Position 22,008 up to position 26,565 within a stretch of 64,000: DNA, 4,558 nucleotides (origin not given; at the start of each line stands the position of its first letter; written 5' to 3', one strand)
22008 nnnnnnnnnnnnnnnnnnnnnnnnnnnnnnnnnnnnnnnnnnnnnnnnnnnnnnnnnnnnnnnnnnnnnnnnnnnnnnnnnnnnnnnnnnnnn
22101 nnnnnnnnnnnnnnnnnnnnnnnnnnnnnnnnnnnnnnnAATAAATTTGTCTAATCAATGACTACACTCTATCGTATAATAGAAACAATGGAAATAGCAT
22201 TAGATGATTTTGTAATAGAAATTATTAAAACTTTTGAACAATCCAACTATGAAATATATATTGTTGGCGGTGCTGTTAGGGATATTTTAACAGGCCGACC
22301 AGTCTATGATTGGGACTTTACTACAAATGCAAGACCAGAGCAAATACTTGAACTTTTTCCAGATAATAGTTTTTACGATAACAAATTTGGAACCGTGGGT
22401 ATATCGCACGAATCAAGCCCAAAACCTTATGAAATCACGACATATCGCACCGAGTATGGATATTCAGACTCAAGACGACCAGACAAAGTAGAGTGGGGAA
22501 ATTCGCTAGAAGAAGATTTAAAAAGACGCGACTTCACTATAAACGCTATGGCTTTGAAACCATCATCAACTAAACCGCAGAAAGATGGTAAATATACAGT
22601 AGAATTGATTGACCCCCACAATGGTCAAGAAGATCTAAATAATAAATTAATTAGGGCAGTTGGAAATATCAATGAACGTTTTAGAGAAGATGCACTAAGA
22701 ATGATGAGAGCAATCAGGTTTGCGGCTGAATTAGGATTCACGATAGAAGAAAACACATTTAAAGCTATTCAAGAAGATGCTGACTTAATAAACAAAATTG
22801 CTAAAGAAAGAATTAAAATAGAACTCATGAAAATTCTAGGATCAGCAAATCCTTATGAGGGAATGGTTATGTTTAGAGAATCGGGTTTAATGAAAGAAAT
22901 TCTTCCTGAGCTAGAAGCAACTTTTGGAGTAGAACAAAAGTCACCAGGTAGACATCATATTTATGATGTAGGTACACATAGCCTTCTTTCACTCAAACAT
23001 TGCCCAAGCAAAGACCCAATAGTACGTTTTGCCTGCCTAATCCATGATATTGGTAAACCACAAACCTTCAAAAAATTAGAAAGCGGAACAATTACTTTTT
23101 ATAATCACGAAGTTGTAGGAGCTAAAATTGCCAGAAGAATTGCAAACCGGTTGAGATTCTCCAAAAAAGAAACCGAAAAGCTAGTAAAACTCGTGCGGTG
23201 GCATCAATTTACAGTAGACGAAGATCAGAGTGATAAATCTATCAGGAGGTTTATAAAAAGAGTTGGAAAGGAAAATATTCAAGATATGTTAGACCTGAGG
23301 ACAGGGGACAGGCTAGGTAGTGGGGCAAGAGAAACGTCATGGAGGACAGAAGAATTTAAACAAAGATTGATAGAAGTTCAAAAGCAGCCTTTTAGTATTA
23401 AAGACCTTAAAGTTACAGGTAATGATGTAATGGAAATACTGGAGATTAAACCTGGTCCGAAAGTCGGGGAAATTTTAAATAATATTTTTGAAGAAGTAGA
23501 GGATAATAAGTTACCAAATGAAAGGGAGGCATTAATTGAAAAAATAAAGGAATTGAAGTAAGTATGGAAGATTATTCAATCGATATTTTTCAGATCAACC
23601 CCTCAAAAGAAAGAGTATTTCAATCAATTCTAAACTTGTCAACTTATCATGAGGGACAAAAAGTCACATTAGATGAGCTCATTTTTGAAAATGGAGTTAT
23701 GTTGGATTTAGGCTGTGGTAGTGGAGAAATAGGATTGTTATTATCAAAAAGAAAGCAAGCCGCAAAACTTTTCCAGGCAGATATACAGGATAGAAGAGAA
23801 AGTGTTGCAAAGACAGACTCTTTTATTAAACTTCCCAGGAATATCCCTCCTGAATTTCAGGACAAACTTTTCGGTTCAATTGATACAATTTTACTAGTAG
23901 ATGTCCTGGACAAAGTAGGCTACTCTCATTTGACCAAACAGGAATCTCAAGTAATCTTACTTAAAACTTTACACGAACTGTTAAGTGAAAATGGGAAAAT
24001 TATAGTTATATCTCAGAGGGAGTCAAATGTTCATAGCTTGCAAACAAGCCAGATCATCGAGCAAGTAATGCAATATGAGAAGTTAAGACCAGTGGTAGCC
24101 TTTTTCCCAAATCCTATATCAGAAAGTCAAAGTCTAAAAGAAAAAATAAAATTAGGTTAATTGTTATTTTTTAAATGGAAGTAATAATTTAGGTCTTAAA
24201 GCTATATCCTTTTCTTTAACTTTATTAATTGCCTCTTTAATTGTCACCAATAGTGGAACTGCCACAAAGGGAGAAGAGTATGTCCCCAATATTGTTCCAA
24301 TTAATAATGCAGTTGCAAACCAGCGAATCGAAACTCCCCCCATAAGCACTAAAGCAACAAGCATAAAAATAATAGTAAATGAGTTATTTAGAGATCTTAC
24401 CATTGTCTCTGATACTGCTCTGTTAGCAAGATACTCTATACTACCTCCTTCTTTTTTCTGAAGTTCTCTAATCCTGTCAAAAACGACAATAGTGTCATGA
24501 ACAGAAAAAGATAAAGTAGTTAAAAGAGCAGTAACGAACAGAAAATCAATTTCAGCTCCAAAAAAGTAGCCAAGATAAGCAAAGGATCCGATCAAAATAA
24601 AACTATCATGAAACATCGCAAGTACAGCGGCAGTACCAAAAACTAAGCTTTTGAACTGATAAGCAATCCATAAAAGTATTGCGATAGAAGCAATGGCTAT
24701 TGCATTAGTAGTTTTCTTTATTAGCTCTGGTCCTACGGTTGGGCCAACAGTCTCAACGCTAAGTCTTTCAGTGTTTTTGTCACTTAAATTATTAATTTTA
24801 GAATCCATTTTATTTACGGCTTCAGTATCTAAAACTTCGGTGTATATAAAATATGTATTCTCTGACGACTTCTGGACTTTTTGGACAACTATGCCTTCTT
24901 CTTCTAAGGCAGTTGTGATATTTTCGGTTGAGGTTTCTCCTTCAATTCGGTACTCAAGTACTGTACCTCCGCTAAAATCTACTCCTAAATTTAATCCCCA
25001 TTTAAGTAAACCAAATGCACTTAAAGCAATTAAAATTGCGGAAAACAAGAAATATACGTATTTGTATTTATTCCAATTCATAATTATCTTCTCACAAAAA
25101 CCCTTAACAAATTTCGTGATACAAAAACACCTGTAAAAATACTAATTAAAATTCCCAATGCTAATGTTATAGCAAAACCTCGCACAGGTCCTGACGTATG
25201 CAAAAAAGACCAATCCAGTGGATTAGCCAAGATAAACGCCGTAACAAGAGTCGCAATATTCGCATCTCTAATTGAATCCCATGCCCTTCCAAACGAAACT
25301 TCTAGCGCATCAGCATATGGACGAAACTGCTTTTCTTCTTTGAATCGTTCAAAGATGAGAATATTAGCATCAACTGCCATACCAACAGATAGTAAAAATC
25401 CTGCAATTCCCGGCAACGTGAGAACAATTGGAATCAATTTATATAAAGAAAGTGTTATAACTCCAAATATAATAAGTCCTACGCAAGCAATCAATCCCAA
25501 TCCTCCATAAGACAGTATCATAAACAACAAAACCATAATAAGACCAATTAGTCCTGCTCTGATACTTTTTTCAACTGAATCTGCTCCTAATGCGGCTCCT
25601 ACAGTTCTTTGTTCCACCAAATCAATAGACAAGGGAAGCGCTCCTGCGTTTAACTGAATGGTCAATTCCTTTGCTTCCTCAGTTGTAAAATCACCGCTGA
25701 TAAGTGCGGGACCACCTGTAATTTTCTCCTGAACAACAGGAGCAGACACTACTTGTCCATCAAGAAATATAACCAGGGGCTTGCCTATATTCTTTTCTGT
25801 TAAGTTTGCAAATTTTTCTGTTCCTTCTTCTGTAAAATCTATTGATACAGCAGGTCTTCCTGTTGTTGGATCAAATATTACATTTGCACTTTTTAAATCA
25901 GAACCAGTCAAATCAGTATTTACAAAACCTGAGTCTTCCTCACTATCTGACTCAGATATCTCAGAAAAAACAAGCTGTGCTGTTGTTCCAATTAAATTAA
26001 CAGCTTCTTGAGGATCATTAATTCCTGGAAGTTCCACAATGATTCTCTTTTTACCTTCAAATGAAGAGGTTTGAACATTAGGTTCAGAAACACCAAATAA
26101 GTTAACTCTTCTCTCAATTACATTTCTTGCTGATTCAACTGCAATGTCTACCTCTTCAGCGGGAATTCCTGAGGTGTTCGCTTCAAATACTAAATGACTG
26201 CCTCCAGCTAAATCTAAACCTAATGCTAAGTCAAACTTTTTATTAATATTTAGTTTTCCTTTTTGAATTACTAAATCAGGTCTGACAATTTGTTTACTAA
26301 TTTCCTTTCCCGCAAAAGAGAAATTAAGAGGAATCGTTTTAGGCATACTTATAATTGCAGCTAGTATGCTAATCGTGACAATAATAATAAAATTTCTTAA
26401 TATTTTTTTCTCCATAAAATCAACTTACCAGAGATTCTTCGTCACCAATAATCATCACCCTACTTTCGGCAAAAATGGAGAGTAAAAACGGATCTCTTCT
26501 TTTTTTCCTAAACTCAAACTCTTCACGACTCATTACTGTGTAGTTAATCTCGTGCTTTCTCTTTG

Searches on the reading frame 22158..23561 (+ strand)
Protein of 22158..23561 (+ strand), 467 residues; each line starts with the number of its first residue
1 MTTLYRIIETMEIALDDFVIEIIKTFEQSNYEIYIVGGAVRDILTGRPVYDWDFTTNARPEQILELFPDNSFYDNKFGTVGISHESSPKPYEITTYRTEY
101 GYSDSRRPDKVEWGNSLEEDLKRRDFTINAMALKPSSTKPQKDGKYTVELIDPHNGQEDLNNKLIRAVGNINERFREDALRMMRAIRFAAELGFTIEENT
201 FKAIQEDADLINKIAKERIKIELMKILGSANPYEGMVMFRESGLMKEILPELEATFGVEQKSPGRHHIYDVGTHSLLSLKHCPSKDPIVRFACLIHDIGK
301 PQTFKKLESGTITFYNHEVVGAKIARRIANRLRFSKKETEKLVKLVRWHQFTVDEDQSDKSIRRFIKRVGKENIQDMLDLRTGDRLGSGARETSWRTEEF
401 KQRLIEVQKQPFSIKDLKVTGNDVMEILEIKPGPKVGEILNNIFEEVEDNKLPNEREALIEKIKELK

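Call 42: search_protein_families(library=pfam, proteins=[window:22158-23561:+], max_evalue=0.0001)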
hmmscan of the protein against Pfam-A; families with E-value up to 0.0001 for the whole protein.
window:22158-23561:+ (467 aa): 4 families
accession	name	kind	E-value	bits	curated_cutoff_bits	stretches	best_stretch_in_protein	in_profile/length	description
PF01743.26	PolyA_pol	-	3.7e-34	118.2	23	1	33-166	1-126/126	Poly A polymerase head domain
PF12627.12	PolyA_pol_RNAbd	-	2.6e-19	69.2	22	1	193-254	1-62/64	Probable RNA and SrmB- binding site of polymerase A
PF13735.12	tRNA_NucTran2_2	-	1.6e-14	54.6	27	1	325-462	24-148/149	tRNA nucleotidyltransferase domain 2 putative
PF01966.28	HD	-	4.5e-10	40.3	22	1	287-354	25-90/116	HD domain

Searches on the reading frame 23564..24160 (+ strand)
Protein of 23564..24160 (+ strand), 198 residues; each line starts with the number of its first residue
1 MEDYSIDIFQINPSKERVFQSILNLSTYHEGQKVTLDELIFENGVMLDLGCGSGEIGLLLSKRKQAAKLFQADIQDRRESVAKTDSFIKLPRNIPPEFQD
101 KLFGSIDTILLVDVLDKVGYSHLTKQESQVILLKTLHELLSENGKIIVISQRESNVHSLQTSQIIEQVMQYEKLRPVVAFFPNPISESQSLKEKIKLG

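Call 43: search_protein_families(library=pfam, proteins=[window:23564-24160:+], max_evalue=0.0001)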
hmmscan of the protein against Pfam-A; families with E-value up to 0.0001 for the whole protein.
window:23564-24160:+ (198 aa): 3 families
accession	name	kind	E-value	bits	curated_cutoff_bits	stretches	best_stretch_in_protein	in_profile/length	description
PF13489.12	Methyltransf_23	-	3e-06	27.5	27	1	40-153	20-121/164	Methyltransferase domain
PF05175.20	MTS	-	3.2e-06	27.3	23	0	41-77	29-66/170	Methyltransferase small domain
PF13847.12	Methyltransf_31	-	3.1e-05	24.1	27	0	42-160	3-114/145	Methyltransferase domain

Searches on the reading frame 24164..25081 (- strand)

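Call 43: search_protein_families(library=pfam, proteins=[window:24164-25081:-], max_evalue=0.0001)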
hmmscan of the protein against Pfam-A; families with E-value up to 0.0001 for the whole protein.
window:24164-25081:- (305 aa): 2 families
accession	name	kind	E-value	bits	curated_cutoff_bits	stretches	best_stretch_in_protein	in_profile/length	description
PF02355.23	SecD_SecF_C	-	3.6e-46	157.4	20.5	1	99-283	8-188/189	Protein export membrane protein SecD/SecF, C-terminal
PF07549.19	Sec_GG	-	7e-06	25.8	20.3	1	29-45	7-23/28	SecD/SecF GG Motif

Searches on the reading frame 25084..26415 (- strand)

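Call 43: search_protein_families(library=pfam, proteins=[window:25084-26415:-], max_evalue=0.0001)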
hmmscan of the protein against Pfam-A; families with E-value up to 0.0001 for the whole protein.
window:25084-26415:- (443 aa): 3 families
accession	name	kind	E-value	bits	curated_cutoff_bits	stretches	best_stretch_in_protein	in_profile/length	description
PF22599.2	SecDF_P1_head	-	8.5e-33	113.1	27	1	167-261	17-113/114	SecDF, P1 head subdomain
PF21760.3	SecD_1st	-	9.1e-22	76.7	27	1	93-153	1-58/60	Protein translocase subunit SecDF, P1 domain, N-terminal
PF02355.23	SecD_SecF_C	-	2.1e-11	44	20.5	1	264-441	13-187/189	Protein export membrane protein SecD/SecF, C-terminal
